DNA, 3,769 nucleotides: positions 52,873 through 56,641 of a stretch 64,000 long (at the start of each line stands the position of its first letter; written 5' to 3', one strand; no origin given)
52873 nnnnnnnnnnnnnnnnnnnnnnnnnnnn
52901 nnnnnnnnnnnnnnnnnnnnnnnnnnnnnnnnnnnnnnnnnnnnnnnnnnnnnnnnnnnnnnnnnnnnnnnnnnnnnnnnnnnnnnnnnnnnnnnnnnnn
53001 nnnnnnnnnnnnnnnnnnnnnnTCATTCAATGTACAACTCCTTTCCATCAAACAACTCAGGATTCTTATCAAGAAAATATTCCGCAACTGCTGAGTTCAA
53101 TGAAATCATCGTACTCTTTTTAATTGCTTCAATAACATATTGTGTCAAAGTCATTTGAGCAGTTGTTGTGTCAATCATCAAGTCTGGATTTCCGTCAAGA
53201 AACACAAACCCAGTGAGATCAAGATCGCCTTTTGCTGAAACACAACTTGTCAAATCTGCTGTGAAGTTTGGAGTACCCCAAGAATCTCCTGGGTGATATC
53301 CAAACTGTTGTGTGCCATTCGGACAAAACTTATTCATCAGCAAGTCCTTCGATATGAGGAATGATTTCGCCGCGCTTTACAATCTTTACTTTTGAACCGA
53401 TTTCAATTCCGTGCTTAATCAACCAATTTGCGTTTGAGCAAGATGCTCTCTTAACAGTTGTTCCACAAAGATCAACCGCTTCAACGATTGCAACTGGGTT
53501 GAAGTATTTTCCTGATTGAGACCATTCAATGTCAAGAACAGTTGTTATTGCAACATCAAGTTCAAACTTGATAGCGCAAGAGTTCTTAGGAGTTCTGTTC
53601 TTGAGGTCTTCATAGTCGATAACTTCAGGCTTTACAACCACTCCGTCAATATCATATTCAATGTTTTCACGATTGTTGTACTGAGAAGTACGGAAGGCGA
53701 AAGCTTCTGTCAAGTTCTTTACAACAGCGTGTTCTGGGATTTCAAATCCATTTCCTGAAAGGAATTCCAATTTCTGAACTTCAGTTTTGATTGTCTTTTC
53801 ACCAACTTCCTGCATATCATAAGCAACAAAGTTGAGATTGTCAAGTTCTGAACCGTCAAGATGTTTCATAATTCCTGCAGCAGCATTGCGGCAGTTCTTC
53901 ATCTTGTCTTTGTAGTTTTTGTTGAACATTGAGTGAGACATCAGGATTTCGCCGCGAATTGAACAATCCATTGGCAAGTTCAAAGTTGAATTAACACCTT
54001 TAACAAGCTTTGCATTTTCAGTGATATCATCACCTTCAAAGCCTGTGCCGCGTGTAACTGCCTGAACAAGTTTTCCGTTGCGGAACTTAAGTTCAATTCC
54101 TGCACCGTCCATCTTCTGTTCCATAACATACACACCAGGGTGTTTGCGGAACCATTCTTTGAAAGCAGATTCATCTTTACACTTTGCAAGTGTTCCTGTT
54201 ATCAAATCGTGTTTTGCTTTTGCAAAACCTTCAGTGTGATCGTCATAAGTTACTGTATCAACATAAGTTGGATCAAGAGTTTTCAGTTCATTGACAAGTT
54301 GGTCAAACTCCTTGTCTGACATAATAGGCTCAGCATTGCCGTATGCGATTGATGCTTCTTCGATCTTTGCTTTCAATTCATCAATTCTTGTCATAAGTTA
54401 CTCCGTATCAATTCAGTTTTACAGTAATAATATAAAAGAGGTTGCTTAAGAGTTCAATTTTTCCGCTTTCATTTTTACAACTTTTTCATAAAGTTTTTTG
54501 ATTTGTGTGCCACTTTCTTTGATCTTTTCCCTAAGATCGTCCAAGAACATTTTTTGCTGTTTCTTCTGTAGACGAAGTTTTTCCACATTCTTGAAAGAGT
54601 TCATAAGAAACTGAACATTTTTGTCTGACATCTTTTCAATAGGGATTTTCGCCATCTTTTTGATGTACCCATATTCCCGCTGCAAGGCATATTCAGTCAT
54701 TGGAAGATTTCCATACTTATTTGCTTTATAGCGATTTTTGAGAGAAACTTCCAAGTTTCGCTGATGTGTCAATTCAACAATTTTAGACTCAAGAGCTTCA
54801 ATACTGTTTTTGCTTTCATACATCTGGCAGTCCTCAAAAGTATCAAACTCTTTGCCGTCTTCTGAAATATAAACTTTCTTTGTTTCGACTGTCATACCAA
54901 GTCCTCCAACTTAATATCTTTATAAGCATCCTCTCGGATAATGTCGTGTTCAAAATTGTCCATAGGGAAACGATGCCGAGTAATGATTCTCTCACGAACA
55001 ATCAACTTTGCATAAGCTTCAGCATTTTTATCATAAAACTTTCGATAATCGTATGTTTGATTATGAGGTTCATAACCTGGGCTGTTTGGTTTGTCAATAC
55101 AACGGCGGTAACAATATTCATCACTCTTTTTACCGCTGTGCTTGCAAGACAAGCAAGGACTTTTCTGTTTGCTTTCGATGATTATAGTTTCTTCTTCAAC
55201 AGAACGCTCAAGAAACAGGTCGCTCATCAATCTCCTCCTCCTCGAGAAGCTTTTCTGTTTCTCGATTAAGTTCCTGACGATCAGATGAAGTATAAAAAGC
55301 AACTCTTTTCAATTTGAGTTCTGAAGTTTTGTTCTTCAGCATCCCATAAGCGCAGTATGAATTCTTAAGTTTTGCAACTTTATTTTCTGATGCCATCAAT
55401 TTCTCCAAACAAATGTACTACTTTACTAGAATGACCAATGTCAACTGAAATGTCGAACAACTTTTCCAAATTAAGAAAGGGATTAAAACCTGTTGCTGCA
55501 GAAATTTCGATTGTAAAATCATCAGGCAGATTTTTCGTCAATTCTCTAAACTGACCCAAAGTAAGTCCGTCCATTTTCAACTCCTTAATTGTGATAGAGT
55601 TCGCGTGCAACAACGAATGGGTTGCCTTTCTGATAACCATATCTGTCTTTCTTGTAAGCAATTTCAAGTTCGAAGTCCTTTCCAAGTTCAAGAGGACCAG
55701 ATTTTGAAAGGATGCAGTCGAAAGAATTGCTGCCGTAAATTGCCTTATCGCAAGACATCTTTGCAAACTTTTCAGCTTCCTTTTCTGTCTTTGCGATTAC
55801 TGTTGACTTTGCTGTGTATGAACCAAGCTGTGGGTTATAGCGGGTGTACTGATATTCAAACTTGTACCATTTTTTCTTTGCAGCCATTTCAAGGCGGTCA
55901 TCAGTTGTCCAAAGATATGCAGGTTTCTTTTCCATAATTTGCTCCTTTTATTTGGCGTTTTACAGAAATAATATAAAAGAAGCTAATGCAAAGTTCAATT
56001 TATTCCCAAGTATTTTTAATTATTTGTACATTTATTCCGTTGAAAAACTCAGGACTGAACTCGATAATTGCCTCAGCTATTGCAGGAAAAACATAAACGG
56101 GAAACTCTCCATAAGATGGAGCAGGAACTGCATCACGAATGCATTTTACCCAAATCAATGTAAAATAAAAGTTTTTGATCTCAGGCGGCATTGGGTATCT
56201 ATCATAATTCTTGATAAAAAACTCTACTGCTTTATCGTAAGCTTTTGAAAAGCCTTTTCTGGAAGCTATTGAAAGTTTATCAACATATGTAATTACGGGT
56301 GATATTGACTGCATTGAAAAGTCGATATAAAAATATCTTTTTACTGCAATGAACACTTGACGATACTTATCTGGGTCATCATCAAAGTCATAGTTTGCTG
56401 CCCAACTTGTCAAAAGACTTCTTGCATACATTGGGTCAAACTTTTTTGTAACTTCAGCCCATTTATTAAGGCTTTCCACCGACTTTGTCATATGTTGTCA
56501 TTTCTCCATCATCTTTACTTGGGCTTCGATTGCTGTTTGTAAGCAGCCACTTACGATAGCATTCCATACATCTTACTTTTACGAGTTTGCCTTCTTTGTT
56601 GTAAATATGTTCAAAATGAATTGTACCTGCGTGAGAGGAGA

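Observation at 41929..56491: Seven dissimilar proteins share one ~45-aa C-terminal module (helix-strand-helix-PxxFxG-strand)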

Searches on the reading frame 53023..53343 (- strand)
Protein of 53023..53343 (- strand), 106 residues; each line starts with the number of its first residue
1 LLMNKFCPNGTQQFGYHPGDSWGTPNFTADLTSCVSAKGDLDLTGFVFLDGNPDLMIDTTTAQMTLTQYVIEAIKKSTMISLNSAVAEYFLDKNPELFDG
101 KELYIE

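Call 3: search_protein_families(library=pfam, proteins=[window:53023-53343:-], max_evalue=1)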
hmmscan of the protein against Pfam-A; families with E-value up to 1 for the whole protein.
window:53023-53343:- (106 aa): 1 family
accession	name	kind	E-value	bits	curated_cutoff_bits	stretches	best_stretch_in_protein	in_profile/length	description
PF22084.1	UfSP_MPN_N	-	0.0033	17.9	27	1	31-83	32-82/84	Ufm1 specific protease UfSP N-terminal MPN domain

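Call 4: search_protein_families(library=phrogs, proteins=[window:53023-53343:-], max_evalue=0.1)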
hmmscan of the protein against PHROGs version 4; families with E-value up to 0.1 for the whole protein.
window:53023-53343:- (106 aa): 0 families

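Call 67: search_protein_families(library=ncbifam, proteins=[window:53023-53343:-], max_evalue=0.1)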
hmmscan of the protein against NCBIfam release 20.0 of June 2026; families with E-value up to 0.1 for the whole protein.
window:53023-53343:- (106 aa): 1 family
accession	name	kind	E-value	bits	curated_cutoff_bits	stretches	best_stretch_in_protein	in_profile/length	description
TIGR00223.1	panD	equivalog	0.091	12.7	106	0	29-88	18-77/126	aspartate 1-decarboxylase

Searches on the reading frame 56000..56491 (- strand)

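Call 3: search_protein_families(library=pfam, proteins=[window:56000-56491:-], max_evalue=1)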
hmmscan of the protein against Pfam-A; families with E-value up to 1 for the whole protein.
window:56000-56491:- (163 aa): 1 family
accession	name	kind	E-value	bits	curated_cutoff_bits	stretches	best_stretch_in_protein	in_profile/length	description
PF21808.2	Dynamin-like_hel_bact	-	0.036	13.7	28.3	1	41-95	108-160/373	Bacterial dynamin-like protein, helical domain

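Call 4: search_protein_families(library=phrogs, proteins=[window:56000-56491:-], max_evalue=0.1)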
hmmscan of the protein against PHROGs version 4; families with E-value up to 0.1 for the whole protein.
window:56000-56491:- (163 aa): 0 families

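Call 67: search_protein_families(library=ncbifam, proteins=[window:56000-56491:-], max_evalue=0.1)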
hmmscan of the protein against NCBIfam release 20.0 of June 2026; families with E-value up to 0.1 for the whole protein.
window:56000-56491:- (163 aa): 0 families
